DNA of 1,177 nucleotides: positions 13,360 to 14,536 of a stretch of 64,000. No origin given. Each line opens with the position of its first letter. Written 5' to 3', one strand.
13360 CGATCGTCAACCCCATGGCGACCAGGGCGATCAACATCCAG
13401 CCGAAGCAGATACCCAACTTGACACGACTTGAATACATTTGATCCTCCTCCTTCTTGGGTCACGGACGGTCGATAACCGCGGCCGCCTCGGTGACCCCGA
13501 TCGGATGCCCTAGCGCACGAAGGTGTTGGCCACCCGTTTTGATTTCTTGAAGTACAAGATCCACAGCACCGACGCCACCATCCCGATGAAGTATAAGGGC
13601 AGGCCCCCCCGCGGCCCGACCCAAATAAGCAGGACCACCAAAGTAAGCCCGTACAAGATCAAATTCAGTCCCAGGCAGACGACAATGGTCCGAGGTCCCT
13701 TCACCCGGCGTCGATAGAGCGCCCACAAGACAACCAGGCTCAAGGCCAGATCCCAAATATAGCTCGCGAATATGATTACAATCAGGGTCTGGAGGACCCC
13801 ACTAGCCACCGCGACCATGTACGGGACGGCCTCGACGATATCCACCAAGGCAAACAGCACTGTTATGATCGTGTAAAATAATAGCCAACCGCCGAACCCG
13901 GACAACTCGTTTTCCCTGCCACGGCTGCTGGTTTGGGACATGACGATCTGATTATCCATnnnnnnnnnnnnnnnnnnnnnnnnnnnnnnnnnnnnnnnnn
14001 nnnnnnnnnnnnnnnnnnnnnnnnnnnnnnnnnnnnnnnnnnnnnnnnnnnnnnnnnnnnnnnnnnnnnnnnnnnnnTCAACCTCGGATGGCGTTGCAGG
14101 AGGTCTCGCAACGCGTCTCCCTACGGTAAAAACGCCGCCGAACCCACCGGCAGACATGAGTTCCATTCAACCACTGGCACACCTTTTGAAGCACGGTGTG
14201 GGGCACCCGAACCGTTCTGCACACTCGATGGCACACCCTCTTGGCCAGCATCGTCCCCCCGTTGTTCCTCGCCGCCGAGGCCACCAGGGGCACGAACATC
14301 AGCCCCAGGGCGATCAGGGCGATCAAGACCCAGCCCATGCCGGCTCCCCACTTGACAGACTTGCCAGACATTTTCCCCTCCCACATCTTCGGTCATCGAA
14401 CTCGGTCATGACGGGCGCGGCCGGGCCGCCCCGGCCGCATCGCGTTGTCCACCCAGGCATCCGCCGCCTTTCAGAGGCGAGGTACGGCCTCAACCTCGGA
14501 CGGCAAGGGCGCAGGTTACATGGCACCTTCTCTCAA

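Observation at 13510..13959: DUF2569-like 4-helix membrane protein embedded between CARP genes, with a paralog next to another CARP-like ORF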

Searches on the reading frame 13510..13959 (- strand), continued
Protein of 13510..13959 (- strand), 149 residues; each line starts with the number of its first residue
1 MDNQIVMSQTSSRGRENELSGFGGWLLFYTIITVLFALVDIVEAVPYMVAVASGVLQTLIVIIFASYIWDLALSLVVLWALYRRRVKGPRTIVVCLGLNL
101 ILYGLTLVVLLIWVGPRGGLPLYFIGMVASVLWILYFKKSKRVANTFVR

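Call 70: find_encoding_contigs(protein=P0024, flank=10000, max_places=3)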
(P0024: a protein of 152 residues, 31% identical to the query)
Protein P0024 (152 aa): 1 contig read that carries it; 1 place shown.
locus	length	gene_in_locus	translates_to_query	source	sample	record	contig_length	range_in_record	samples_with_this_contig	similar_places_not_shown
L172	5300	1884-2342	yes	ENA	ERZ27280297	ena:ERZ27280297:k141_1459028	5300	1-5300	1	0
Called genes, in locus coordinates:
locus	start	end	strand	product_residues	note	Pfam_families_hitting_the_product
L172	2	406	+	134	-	?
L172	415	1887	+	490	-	PF07364:DUF1485, PF07171:MlrC_C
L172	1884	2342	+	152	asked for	PF10754:DUF2569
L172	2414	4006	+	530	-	PF00496:SBP_bac_5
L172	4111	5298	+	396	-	?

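Call 74: search_solved_structures(query=A4, max_evalue=10)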
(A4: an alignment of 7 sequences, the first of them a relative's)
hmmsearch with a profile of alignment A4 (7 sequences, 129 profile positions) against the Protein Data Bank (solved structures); distinct sequences matched with E-value up to 10: 0.

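Call 75: search_solved_structures(query=A7, max_evalue=10)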
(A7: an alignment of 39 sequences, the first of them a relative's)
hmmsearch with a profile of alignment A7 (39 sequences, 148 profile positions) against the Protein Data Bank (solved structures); distinct sequences matched with E-value up to 10: 9.
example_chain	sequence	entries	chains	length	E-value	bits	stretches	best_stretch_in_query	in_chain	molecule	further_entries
6gz9_A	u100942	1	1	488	0.056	17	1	19-109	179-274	Peptide ABC transporter permease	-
6h7u_A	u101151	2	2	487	0.058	16.9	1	19-122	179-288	Peptide ABC transporter permease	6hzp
6exs_A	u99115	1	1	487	0.078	16.5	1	19-122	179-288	Peptide ABC transporter permease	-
7y9b_A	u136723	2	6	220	0.9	13.1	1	62-141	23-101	Membrane protein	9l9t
9nz5_A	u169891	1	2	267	2.1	11.9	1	60-141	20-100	Membrane protein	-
8ssz_A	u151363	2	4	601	2.9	11.4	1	27-101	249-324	Neuronal acetylcholine receptor subunit alpha-4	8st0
6ur8_A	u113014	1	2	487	7.9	10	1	27-100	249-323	Chimera of soluble cytochrome b562 (BRIL) and neuronal acetylcholine receptor subunit alph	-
9lli_O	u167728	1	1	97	8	10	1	24-79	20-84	De novo designed GPCR exoframe modulator targeting TM1/2/4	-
4hkr_A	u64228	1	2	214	9.8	9.7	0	23-113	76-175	Calcium release-activated calcium channel protein 1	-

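Call 76: search_protein_families(library=padloc, max_evalue=0.01, proteins=[window:13510-13959:-, L002:6280-6657:-])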
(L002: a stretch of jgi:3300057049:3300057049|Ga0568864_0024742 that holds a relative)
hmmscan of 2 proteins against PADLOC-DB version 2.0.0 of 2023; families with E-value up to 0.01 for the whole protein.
window:13510-13959:- (149 aa): 0 families

L002:6280-6657:- (126 aa): 0 families

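Call 77: search_protein_families(library=phrogs, max_evalue=0.01, proteins=[window:13510-13959:-, L002:6280-6657:-])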
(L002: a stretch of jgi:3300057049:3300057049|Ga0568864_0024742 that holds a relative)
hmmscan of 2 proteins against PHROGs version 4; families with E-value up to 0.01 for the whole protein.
window:13510-13959:- (149 aa): 0 families

L002:6280-6657:- (126 aa): 0 families

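Call 95: search_protein_families(library=pfam, max_evalue=0.01, proteins=[L006:10560-11789:-])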
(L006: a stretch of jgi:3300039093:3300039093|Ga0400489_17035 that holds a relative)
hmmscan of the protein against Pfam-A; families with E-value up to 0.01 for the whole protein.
L006:10560-11789:- (409 aa): 0 families

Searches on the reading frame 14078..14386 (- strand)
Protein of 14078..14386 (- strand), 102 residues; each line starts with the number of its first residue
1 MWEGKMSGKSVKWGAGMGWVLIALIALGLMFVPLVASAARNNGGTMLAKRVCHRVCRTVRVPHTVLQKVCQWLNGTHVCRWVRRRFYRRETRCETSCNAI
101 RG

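Call 3: search_protein_families(library=pfam, max_evalue=1, proteins=[window:14078-14386:-])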
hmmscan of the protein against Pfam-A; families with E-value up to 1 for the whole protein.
window:14078-14386:- (102 aa): 1 family
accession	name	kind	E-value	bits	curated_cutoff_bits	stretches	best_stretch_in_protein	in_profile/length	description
PF13347.12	MFS_2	-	0.12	11.4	27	1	9-37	59-88/427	MFS/sugar transport protein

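Call 8: search_protein_families(library=ncbifam, max_evalue=0.1, proteins=[window:14078-14386:-])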
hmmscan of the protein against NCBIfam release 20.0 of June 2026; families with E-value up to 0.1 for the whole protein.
window:14078-14386:- (102 aa): 1 family
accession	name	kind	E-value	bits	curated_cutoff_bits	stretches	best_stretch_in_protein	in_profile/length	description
NF040554.1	mini_HHHH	equivalog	0.0031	17.7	40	0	22-60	10-45/45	HHHH-motif protein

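Call 76: search_protein_families(library=padloc, max_evalue=0.01, proteins=[window:14078-14386:-])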
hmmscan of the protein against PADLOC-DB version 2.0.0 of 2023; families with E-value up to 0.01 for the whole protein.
window:14078-14386:- (102 aa): 0 families

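Call 77: search_protein_families(library=phrogs, max_evalue=0.01, proteins=[window:14078-14386:-])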
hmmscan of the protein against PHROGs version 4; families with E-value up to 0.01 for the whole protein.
window:14078-14386:- (102 aa): 0 families
